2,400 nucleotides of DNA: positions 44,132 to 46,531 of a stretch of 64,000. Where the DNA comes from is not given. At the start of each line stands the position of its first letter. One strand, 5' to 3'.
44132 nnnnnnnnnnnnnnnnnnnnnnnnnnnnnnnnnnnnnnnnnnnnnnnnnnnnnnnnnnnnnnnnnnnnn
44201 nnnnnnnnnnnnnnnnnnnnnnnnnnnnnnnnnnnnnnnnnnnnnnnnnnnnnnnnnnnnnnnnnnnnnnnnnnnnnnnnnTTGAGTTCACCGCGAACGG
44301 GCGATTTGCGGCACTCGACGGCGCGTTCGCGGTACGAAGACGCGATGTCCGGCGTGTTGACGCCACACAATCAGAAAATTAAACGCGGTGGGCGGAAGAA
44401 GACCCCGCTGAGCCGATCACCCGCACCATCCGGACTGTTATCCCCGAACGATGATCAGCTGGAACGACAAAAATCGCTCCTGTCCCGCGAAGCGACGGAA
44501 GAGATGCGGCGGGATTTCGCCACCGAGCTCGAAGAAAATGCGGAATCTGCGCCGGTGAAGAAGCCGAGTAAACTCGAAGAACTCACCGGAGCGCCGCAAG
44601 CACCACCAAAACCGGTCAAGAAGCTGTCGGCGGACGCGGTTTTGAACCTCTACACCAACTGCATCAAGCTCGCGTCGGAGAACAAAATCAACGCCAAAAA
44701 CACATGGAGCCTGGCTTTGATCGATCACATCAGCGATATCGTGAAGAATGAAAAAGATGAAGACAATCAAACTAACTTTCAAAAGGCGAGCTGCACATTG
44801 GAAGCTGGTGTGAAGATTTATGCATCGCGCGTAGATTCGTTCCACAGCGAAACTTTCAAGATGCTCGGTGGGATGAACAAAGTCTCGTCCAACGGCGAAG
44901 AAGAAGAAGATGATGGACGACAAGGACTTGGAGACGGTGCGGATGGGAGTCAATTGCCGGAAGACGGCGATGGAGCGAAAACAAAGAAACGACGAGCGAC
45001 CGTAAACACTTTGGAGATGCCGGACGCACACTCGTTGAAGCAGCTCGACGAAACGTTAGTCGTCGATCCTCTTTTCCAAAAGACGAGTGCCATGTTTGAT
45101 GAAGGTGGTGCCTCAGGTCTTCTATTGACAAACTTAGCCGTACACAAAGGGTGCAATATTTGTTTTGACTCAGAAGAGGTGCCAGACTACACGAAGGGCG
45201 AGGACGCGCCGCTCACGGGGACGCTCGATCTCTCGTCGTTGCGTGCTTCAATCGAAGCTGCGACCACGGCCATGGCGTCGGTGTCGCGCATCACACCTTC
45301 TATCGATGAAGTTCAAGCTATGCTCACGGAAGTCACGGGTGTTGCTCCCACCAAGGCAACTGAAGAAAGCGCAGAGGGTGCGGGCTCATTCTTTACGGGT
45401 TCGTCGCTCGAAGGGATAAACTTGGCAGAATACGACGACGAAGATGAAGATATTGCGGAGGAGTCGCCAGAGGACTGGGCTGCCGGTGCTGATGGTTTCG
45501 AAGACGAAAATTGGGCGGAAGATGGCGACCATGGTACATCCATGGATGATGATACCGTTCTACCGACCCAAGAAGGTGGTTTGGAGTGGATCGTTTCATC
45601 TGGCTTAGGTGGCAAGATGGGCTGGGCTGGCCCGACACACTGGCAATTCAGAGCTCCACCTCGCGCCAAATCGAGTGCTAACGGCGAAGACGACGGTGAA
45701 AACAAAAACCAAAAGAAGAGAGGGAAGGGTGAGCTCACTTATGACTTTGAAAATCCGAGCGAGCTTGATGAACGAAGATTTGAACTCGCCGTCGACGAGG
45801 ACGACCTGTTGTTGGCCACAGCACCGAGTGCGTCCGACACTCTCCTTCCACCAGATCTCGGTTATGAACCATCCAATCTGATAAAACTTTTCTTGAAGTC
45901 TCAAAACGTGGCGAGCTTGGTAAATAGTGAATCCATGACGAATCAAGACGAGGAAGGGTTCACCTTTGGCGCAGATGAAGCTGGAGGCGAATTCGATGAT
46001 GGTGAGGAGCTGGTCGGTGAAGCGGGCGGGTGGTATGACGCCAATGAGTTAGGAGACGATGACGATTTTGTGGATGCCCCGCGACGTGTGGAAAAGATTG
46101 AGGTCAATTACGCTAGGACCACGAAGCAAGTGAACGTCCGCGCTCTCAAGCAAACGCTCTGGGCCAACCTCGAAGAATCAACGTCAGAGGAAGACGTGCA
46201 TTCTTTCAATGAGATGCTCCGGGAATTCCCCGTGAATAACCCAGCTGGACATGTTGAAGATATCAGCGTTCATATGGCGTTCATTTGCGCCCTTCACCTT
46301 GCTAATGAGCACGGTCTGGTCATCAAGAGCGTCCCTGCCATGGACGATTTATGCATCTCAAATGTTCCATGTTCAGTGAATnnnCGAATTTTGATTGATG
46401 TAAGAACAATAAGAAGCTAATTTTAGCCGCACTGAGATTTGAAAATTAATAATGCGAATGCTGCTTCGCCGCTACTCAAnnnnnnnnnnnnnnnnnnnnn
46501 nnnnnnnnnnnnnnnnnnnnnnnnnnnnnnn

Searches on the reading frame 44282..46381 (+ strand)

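Call 91: search_protein_families(library=pfam, proteins=[window:44282-46381:+], max_evalue=0.00001)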
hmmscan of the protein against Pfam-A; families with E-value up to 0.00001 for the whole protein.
window:44282-46381:+ (700 aa): 1 family
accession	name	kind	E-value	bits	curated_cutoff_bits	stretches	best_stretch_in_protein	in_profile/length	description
PF05786.19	Cnd2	-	3.6e-119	400.1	29.8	2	39-596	3-583/764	Condensin complex subunit 2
